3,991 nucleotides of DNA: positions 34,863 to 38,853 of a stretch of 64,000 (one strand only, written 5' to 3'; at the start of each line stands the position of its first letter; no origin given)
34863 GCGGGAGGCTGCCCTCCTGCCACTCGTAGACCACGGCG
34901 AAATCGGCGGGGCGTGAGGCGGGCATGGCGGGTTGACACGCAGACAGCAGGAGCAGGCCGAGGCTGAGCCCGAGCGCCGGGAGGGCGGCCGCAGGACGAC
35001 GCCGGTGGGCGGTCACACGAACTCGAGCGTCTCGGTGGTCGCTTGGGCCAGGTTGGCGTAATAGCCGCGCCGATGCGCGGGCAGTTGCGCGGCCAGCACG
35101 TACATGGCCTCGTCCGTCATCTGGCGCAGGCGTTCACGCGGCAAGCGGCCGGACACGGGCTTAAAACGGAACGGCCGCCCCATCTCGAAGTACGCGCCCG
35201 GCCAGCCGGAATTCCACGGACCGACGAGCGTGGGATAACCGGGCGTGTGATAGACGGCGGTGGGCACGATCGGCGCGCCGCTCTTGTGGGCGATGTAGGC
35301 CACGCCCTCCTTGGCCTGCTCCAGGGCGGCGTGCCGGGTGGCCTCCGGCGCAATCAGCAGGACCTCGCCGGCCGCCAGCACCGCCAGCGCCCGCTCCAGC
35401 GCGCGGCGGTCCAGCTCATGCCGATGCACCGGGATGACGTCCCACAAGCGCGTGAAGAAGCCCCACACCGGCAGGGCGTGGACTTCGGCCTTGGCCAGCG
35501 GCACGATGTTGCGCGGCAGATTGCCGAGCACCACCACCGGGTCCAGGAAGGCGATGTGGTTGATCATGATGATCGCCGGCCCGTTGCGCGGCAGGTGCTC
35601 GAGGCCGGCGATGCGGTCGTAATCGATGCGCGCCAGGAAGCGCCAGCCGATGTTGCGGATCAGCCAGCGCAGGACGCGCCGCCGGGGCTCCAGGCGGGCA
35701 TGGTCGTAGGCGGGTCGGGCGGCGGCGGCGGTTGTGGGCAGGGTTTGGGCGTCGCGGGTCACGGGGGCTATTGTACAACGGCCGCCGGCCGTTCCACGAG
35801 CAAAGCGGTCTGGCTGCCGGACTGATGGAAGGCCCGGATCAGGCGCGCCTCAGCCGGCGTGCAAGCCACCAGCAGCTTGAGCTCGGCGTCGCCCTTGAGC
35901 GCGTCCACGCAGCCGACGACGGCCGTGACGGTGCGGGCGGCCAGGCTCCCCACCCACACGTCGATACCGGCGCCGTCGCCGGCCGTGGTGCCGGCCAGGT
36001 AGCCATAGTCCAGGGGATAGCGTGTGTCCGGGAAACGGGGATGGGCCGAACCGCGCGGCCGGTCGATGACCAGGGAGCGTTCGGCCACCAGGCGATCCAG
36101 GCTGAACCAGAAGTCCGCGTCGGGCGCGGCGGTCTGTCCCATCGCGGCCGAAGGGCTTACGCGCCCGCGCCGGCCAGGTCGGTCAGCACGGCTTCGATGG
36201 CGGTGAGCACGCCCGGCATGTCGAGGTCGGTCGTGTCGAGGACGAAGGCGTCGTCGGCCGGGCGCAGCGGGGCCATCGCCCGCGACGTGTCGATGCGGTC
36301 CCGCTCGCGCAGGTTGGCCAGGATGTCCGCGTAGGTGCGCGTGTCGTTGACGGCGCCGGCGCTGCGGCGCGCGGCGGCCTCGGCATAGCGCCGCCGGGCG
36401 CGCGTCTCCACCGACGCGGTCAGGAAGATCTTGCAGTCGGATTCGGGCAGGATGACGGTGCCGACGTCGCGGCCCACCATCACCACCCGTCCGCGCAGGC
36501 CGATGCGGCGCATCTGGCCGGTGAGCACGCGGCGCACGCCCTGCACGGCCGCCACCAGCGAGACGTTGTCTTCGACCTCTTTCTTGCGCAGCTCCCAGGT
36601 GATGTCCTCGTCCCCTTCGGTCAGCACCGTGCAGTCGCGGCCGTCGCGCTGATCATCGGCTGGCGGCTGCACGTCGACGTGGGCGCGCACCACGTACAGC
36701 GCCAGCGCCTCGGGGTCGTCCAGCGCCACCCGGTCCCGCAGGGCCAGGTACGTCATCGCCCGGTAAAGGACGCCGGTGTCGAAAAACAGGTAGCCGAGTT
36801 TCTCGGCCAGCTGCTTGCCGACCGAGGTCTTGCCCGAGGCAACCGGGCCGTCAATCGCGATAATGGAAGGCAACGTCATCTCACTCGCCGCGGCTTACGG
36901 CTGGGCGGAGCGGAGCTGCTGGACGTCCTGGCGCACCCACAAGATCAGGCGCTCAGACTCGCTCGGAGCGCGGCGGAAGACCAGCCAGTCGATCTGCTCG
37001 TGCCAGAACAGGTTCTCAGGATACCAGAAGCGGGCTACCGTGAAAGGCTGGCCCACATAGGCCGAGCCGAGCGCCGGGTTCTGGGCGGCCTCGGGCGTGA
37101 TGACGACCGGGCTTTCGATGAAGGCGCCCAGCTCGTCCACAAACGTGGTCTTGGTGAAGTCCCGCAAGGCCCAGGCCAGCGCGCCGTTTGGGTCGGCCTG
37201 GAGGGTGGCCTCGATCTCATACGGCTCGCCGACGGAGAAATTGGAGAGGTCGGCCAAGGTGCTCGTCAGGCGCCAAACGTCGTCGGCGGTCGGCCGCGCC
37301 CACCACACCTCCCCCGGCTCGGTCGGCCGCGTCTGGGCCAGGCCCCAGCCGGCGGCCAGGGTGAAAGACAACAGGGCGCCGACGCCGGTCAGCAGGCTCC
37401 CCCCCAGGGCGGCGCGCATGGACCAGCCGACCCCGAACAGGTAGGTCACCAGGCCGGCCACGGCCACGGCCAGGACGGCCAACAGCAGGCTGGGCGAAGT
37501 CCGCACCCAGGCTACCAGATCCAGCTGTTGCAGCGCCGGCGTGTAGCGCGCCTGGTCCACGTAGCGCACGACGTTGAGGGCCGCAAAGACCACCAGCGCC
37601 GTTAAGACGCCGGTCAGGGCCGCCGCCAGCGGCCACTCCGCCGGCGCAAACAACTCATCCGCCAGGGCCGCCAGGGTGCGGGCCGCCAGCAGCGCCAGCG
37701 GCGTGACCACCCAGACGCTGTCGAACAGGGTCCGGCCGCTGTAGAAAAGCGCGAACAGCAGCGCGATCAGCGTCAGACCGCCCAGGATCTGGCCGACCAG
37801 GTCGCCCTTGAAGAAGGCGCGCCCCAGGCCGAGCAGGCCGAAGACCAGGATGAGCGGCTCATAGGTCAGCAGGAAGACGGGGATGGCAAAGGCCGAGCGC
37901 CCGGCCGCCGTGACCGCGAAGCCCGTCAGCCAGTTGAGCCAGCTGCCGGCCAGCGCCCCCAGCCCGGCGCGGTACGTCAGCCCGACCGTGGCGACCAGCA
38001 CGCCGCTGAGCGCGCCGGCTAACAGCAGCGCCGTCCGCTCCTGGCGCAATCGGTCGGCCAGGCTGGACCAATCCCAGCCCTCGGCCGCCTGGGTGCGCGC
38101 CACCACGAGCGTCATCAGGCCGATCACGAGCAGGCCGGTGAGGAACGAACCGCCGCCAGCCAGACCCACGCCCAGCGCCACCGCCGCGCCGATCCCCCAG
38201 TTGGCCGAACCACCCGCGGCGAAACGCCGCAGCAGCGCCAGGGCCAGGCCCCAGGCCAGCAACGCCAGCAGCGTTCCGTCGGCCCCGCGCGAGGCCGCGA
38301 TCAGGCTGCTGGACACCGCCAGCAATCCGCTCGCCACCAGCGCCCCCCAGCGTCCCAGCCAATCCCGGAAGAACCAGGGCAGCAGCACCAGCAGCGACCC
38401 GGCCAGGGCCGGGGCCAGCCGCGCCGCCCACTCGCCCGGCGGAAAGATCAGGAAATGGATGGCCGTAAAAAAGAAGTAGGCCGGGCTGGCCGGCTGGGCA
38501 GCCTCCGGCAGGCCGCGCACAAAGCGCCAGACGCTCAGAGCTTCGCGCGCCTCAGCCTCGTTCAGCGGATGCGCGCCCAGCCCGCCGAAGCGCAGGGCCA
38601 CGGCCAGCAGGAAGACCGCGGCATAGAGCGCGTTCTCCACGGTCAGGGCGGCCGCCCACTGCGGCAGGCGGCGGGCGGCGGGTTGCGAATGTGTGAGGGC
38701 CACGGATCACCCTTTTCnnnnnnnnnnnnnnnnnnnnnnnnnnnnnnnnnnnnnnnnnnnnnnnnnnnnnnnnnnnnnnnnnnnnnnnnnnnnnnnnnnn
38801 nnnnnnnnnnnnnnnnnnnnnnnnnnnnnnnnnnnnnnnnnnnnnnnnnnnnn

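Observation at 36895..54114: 17-kb co-directional cluster of four GT-C-like membrane giants with GT4, methyltransferase, flippase-like and carboxypeptidase genes: an uncharacterised envelope-glycosylation machine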

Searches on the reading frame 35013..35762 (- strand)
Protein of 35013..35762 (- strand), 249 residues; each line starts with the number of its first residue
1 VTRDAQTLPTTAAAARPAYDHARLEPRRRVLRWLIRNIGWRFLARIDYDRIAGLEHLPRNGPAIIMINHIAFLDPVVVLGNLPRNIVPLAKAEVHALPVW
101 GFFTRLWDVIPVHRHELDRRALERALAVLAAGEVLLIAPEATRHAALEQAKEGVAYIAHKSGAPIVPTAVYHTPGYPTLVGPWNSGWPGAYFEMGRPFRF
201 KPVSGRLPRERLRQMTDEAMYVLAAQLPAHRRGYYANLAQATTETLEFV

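Call 6: search_protein_families(library=pfam, proteins=[window:35013-35762:-], max_evalue=0.001)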
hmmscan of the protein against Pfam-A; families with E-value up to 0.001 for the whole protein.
window:35013-35762:- (249 aa): 1 family
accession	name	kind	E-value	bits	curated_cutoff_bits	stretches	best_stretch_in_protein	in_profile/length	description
PF01553.26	Acyltransferase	-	1.2e-21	77.3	23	1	51-170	4-131/132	Acyltransferase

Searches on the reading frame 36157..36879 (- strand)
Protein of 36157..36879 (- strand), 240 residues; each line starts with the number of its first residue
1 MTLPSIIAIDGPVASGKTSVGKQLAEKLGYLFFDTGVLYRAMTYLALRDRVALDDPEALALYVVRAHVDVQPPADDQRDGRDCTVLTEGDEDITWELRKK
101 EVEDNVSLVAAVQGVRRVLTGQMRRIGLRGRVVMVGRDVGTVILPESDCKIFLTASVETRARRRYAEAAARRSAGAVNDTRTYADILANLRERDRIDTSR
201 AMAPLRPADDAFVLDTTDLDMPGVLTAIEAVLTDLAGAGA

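Call 6: search_protein_families(library=pfam, proteins=[window:36157-36879:-], max_evalue=0.001)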
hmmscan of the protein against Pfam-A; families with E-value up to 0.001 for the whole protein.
window:36157-36879:- (240 aa): 4 families
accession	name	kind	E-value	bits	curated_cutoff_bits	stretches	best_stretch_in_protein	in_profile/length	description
PF02224.24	Cytidylate_kin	-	2.6e-59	200.9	26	1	7-228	1-205/211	Cytidylate kinase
PF13189.12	Cytidylate_kin2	-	1.5e-10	42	28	1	6-43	1-38/176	Cytidylate kinase-like family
PF13238.12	AAA_18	-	0.00014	22.8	29.4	1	7-163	1-107/128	AAA domain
PF01202.28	SKI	-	0.00018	22.1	22.1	1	14-36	2-24/159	Shikimate kinase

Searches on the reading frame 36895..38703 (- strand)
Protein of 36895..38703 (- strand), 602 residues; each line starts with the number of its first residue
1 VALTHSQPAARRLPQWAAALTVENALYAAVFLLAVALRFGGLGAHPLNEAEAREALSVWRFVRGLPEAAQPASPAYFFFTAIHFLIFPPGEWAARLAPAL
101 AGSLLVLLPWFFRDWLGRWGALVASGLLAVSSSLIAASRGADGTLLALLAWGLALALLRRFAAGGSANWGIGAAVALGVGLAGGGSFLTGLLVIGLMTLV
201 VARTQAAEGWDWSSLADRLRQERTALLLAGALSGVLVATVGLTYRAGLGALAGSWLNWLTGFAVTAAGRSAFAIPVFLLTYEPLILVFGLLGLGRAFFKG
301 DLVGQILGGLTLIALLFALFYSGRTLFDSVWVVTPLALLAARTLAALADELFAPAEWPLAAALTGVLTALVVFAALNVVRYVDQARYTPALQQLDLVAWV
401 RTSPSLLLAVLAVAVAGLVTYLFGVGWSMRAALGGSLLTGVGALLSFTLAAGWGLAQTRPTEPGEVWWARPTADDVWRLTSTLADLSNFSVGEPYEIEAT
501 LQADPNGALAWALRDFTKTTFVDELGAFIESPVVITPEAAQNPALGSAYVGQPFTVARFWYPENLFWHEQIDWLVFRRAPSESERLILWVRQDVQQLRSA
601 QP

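Call 3: search_protein_families(library=pfam, proteins=[window:36895-38703:-], max_evalue=0.01)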
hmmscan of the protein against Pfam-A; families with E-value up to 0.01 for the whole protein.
window:36895-38703:- (602 aa): 1 family
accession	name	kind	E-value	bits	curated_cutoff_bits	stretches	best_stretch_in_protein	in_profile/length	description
PF13231.12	PMT_2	-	9e-08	32.9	26.1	1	73-194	3-123/160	Dolichyl-phosphate-mannose-protein mannosyltransferase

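Call 4: search_protein_families(library=ncbifam, proteins=[window:36895-38703:-], max_evalue=0.01)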
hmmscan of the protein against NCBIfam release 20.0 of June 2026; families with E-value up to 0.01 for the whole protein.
window:36895-38703:- (602 aa): 1 family
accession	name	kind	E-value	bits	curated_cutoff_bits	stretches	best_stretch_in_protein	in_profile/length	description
TIGR03663.1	TIGR03663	subfamily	2.1e-14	53.4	126.25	1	27-386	4-373/435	flippase activity-associated protein Agl23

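Call 18: search_solved_structures(query=window:36895-38703:-, max_evalue=10)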
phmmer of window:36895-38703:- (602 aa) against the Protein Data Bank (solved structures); distinct sequences matched with E-value up to 10: 2.
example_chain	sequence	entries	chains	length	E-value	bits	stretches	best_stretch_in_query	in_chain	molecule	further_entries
1gam_A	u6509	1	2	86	1.2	10.9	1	71-124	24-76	GAMMA B CRYSTALLIN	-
1dsl_A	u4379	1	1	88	1.7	10.4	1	72-124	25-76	GAMMA B CRYSTALLIN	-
